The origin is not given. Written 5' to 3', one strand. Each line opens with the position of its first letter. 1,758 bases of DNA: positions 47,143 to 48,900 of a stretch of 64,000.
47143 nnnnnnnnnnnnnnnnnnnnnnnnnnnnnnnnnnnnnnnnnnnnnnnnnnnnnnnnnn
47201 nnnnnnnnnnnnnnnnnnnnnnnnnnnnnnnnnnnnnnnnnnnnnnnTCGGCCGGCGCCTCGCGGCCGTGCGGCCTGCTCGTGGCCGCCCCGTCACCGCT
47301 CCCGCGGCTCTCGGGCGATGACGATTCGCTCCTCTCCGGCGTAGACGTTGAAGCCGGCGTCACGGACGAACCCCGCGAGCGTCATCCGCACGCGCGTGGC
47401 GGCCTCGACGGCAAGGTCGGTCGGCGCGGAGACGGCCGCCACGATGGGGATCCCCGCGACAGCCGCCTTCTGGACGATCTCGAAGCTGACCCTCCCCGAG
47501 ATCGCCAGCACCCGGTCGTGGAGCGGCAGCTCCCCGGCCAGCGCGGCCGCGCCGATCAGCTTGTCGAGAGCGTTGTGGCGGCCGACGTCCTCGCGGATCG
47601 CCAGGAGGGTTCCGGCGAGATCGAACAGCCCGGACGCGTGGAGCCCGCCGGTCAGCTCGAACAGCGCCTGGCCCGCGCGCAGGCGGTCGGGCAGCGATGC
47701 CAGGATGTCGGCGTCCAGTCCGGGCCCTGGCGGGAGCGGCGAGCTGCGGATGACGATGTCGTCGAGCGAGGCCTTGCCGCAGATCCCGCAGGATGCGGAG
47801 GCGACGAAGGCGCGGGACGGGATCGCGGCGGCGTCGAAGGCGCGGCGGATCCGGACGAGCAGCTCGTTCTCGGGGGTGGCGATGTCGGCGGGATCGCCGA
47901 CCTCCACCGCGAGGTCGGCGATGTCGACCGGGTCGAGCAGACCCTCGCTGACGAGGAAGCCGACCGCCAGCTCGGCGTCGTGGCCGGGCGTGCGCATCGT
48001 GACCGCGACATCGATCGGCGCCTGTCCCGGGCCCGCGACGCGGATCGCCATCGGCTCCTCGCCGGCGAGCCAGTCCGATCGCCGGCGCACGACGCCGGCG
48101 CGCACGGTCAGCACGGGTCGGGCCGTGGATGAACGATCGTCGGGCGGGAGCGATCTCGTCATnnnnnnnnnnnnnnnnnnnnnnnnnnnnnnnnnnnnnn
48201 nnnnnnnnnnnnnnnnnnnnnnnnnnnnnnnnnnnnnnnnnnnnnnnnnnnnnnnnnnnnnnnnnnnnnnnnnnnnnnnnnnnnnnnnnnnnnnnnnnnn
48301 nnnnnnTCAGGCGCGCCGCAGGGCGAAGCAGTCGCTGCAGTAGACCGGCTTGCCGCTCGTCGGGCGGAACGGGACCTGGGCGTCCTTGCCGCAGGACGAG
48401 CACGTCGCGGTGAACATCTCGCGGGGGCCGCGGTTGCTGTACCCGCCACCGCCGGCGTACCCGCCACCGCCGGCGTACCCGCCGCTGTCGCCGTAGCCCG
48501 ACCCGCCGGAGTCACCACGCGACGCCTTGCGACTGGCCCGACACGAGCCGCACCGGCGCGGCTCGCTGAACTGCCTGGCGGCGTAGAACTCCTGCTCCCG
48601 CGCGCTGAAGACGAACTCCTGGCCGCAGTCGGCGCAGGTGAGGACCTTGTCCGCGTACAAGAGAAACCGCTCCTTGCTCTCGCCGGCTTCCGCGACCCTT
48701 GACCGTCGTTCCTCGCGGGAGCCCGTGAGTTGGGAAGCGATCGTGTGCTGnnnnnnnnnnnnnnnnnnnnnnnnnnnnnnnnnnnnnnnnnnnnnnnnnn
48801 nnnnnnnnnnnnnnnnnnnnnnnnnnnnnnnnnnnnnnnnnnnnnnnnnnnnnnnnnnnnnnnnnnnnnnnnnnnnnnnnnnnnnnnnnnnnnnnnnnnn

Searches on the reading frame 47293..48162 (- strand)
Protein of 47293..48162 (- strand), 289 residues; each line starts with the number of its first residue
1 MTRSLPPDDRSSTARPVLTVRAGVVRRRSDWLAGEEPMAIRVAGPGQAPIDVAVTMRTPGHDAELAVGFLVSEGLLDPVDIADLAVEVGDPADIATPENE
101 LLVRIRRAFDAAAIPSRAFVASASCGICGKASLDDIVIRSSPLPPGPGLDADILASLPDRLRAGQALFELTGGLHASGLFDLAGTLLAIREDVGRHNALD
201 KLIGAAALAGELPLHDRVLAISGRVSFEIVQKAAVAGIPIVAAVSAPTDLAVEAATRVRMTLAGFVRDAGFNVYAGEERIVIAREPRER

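Call 6: search_protein_families(library=pfam, proteins=[window:47293-48162:-], max_evalue=0.01)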
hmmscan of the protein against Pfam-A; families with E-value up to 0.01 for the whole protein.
window:47293-48162:- (289 aa): 1 family
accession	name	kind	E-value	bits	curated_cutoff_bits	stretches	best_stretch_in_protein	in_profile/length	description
PF02634.21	FdhD-NarQ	-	1.4e-62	212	27.2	1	34-280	2-236/237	FdhD/NarQ family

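Call 27: search_protein_families(library=ncbifam, proteins=[window:47293-48162:-], max_evalue=0.00001)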
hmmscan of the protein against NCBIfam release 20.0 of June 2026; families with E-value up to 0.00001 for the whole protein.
window:47293-48162:- (289 aa): 2 families
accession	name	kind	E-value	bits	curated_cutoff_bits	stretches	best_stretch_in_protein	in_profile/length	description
NF001943.0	PRK00724.1-2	equivalog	1.3e-76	257.2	269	1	16-280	9-272/274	formate dehydrogenase accessory sulfurtransferase FdhD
TIGR00129.1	fdhD_narQ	equivalog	3.3e-49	167.4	140.9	1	30-280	3-235/237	formate dehydrogenase accessory sulfurtransferase FdhD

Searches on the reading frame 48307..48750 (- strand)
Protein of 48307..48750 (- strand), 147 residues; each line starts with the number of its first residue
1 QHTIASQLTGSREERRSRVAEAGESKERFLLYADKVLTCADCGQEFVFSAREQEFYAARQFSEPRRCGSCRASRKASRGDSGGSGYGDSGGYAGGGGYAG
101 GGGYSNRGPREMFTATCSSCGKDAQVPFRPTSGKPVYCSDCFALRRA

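Call 30: search_protein_families(library=pfam, proteins=[window:48307-48750:-], max_evalue=0.001)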
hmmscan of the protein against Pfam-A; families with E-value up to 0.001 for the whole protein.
window:48307-48750:- (147 aa): 2 families
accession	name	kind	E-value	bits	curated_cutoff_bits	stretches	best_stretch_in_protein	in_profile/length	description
PF23477.1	zf_Tbcl_2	-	4e-19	68.5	27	1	110-145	1-36/37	Probable treble clef zinc finger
PF13451.12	zf_Tbcl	-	1e-17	64.2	24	1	33-78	1-47/48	Probable treble clef domain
